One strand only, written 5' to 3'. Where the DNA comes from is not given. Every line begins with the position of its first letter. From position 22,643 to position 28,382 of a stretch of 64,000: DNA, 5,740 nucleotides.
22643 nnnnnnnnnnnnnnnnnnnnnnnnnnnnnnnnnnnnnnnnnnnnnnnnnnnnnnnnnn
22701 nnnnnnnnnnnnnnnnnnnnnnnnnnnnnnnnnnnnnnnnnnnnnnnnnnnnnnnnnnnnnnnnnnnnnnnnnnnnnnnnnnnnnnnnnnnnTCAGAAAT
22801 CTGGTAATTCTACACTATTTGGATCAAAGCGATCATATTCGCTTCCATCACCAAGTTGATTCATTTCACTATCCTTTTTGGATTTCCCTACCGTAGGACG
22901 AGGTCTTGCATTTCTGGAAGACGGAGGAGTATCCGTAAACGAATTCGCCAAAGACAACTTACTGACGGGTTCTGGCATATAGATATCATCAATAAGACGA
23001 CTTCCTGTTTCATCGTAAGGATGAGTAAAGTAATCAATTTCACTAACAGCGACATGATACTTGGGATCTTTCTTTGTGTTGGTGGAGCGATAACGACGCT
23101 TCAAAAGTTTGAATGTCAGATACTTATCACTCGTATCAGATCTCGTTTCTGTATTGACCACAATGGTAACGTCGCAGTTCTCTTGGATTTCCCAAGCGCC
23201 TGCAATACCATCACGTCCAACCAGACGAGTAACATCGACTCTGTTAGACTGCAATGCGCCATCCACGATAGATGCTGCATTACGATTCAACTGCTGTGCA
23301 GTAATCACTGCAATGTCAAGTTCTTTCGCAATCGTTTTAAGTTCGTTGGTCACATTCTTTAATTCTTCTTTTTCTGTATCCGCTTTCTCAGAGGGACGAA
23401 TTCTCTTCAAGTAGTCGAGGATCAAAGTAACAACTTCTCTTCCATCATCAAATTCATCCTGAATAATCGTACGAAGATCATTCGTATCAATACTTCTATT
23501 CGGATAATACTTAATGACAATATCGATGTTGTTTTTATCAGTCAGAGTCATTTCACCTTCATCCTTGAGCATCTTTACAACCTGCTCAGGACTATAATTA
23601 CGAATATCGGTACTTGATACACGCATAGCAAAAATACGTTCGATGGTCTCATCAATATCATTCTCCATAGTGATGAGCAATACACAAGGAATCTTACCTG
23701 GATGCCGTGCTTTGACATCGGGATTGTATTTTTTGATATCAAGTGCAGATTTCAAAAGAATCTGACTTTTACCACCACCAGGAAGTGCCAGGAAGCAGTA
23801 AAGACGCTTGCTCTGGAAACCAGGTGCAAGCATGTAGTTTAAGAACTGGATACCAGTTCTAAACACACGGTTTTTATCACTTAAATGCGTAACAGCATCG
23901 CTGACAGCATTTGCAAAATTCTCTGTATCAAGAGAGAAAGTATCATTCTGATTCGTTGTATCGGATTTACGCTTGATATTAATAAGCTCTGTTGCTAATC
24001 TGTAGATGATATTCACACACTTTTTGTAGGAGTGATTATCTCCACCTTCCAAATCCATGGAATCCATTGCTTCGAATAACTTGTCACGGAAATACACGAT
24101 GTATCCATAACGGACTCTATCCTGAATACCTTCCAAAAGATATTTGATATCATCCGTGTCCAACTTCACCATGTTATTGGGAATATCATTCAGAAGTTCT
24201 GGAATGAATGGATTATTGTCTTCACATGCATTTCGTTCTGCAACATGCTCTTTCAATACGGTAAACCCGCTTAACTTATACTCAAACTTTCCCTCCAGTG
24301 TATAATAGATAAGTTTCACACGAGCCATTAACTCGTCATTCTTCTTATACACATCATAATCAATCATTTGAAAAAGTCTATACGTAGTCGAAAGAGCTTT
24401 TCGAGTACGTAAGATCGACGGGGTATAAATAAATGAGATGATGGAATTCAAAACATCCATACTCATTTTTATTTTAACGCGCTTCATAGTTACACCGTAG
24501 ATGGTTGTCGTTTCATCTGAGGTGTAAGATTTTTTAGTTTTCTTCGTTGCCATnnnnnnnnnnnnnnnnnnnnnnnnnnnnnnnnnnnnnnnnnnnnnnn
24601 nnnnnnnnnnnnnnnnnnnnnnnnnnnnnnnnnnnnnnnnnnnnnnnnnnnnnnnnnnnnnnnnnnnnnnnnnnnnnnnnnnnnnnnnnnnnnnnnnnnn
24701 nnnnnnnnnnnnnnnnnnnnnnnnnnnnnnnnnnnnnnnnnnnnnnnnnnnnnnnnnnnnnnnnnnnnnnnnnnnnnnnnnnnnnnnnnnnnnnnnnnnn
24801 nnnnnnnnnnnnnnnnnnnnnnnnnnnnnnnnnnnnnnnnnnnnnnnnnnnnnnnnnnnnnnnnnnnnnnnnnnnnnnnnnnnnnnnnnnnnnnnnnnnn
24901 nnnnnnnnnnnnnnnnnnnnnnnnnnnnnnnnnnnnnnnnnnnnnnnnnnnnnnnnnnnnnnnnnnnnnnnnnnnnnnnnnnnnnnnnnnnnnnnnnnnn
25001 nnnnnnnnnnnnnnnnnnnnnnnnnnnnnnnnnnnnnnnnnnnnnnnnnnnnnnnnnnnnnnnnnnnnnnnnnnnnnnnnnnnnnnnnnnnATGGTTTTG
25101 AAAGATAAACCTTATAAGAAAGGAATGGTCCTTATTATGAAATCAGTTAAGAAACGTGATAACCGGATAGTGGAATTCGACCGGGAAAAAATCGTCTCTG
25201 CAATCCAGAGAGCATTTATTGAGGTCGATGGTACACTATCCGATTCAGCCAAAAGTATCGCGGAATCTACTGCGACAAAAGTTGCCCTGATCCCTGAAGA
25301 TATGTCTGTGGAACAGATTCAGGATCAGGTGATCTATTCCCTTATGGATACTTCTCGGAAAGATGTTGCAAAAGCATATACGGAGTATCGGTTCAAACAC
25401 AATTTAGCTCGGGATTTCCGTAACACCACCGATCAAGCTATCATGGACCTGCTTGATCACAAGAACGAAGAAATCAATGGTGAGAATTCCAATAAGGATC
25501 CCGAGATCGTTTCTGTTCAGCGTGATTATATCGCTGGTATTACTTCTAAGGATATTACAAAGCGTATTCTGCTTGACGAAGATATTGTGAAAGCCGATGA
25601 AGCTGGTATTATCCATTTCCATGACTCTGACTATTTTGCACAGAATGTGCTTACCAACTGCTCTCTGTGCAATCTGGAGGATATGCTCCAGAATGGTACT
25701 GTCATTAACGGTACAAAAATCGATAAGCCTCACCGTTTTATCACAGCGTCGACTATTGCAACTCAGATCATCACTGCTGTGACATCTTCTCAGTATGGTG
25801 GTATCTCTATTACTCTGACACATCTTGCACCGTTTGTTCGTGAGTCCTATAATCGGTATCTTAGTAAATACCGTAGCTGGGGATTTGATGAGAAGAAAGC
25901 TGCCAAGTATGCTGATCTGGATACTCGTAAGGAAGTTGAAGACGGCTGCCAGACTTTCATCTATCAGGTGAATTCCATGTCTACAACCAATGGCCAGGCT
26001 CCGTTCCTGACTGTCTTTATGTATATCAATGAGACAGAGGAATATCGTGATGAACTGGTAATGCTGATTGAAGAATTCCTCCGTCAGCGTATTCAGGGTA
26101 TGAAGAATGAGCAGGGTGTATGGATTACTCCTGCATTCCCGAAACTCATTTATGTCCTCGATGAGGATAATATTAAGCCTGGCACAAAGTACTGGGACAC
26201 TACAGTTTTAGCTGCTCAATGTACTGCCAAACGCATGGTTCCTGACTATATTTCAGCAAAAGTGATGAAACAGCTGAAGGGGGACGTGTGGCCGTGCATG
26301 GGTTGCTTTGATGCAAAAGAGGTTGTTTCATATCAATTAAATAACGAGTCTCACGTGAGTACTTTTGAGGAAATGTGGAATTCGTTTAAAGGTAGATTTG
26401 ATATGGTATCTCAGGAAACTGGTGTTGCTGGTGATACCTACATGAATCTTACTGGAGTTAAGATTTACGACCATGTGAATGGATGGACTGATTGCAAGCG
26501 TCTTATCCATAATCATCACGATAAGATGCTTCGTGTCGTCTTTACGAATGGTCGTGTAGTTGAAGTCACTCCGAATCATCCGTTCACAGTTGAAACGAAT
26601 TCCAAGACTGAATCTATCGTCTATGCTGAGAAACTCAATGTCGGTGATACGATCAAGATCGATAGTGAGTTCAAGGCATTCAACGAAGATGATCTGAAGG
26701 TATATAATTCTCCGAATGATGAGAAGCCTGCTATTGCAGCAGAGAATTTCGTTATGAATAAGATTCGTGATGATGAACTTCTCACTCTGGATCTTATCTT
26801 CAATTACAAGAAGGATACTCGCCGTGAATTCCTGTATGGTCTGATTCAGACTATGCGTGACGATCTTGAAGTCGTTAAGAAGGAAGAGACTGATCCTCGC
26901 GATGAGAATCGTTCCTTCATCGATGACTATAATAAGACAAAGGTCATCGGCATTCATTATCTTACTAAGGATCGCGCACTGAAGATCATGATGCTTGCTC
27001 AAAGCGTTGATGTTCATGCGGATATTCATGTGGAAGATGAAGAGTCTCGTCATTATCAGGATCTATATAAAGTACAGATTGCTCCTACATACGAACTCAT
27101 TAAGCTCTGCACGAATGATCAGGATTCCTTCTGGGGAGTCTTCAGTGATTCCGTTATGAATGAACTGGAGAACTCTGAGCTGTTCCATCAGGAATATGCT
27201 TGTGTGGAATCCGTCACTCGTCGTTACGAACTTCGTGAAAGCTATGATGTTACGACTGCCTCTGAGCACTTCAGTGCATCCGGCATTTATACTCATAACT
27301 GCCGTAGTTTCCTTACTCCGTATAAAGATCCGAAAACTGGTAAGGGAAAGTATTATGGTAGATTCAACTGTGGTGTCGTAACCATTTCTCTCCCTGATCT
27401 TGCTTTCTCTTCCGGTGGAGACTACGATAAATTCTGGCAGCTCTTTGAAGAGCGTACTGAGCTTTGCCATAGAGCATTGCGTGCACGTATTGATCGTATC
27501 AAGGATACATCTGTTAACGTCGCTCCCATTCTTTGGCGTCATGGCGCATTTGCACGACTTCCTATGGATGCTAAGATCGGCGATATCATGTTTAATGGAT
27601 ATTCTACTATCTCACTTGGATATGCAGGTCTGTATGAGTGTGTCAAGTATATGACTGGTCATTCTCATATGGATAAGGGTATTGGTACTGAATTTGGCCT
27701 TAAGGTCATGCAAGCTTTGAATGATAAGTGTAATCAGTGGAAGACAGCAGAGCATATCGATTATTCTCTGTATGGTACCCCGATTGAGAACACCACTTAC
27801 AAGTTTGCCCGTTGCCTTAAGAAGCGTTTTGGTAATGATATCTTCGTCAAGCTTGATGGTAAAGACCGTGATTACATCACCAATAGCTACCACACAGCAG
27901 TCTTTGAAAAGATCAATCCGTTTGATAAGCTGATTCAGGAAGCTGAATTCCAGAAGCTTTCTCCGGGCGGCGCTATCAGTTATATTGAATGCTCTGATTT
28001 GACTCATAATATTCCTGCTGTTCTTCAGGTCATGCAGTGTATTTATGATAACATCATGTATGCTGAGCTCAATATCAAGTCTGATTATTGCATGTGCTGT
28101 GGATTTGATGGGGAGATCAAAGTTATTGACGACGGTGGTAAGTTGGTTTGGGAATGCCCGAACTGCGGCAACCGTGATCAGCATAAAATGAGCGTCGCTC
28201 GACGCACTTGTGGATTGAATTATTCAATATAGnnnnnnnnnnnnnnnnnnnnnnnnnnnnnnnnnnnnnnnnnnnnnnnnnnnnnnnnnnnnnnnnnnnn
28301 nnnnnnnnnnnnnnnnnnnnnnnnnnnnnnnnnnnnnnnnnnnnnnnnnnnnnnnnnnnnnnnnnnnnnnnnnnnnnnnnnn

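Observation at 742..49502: AACA-N6-TA motif (class B) upstream of structural-type genes matches the AR9 late-promoter consensus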

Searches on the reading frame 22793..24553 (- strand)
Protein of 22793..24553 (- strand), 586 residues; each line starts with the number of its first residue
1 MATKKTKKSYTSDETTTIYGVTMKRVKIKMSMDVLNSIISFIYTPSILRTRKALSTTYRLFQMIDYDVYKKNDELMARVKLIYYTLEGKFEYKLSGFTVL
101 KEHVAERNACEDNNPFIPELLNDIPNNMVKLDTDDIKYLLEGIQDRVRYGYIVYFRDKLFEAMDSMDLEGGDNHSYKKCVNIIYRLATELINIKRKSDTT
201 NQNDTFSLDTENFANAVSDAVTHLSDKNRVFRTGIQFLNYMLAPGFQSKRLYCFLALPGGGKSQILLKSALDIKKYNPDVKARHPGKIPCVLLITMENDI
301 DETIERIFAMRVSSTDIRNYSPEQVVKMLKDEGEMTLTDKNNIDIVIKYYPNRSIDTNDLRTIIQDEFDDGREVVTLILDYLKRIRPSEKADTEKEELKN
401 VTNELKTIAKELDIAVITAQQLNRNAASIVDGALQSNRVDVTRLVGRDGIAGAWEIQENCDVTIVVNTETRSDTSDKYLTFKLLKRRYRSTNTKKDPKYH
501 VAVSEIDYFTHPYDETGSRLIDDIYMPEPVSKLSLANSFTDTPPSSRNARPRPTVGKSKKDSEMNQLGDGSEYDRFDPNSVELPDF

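Call 7: search_protein_families(library=pfam, proteins=[window:22793-24553:-], max_evalue=0.01)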
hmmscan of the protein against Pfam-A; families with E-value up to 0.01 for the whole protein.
window:22793-24553:- (586 aa): 3 families
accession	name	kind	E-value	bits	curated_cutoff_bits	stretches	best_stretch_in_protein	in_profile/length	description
PF20307.4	divDNAB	-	1.2e-23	83.9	26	1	194-501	17-323/356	Divergent DnaB-like ATPase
PF03796.21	DnaB_C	-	1.4e-17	64.4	27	1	232-427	3-183/255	DnaB-like helicase C terminal domain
PF13481.12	AAA_25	-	0.00042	20.4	27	1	249-424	33-192/195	AAA domain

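Call 8: search_protein_families(library=phrogs, proteins=[window:22793-24553:-], max_evalue=0.001)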
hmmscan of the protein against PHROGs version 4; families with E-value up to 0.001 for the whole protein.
window:22793-24553:- (586 aa): 5 families
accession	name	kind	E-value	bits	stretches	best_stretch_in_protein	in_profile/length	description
phrog_19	-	DNA, RNA and nucleotide metabolism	5.7e-35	122.3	1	158-493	271-565/621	DnaB-like replicative helicase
phrog_3213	-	DNA, RNA and nucleotide metabolism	1.1e-23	84.8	1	156-501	128-469/509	DnaB-like replicative helicase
phrog_239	-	DNA, RNA and nucleotide metabolism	2.4e-15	57.6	1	218-494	327-582/801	DNA primase/helicase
phrog_243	-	DNA, RNA and nucleotide metabolism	2.4e-11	44.1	1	245-427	31-196/273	DnaB-like replicative helicase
phrog_11530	-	unknown function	2.1e-06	28.7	1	356-425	15-83/184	-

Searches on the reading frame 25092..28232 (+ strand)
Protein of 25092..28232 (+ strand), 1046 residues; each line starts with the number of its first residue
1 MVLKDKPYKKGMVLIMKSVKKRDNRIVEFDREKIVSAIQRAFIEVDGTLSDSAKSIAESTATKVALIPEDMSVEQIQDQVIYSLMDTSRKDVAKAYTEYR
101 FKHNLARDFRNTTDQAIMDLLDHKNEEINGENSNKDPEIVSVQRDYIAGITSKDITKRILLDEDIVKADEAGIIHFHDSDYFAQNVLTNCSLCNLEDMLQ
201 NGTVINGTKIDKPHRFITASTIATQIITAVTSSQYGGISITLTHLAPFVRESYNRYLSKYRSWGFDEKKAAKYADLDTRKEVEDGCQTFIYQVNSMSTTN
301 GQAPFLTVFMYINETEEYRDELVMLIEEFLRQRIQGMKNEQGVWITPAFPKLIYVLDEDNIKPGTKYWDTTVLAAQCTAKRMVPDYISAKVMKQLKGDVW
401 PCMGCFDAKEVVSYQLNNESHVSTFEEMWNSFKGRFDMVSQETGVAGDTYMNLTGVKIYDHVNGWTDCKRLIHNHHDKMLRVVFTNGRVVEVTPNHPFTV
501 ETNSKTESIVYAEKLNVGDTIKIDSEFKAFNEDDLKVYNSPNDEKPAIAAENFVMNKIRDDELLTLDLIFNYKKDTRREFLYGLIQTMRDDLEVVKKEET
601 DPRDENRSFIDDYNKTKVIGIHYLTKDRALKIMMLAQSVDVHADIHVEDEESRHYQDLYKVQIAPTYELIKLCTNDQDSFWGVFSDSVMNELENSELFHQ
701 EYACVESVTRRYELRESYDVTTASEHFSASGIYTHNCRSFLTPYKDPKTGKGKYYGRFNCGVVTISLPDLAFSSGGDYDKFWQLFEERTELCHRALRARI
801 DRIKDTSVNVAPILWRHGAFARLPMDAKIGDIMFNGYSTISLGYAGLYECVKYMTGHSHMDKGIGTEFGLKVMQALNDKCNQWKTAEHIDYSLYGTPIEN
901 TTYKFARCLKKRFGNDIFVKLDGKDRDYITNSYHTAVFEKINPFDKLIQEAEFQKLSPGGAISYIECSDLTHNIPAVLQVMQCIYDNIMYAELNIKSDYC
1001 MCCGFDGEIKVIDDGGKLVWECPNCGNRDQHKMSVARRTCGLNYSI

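Call 7: search_protein_families(library=pfam, proteins=[window:25092-28232:+], max_evalue=0.01)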
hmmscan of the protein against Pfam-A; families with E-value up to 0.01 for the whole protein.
window:25092-28232:+ (1046 aa): 4 families
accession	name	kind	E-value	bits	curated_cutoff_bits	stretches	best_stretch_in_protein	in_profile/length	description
PF13597.11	NRDD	-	4.3e-157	524.6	26.2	2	729-1041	257-541/562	Anaerobic ribonucleoside-triphosphate reductase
PF03477.21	ATP-cone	-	1.1e-17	64.8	25.8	1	18-104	2-87/88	ATP cone domain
PF01228.26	Gly_radical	-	1.1e-15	58.5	22.2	1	938-1041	2-100/106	Glycine radical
PF14890.11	Intein_splicing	-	6.2e-06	26.5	35.8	1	451-736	26-155/155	Intein splicing domain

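Call 8: search_protein_families(library=phrogs, proteins=[window:25092-28232:+], max_evalue=0.001)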
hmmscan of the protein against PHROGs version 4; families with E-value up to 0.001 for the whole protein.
window:25092-28232:+ (1046 aa): 5 families
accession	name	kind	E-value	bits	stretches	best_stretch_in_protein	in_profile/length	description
phrog_487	-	moron, auxiliary metabolic gene and host takeover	7.5e-183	610.5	2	16-407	3-395/718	NrdD-like anaerobic ribonucleotide reductase large subunit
phrog_4218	-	DNA, RNA and nucleotide metabolism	2.8e-86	290.6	1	734-1041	10-308/333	anaerobic ribonucleoside reductase large subunit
phrog_26446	-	DNA, RNA and nucleotide metabolism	9.8e-35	120.8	2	890-1009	226-348/761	anaerobic ribonucleoside reductase large subunit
phrog_29160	-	DNA, RNA and nucleotide metabolism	3.5e-15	57.5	1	900-1042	4-129/158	anaerobic ribonucleoside reductase large subunit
phrog_15127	-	head and packaging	2.3e-05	24.1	1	461-522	250-307/602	head protein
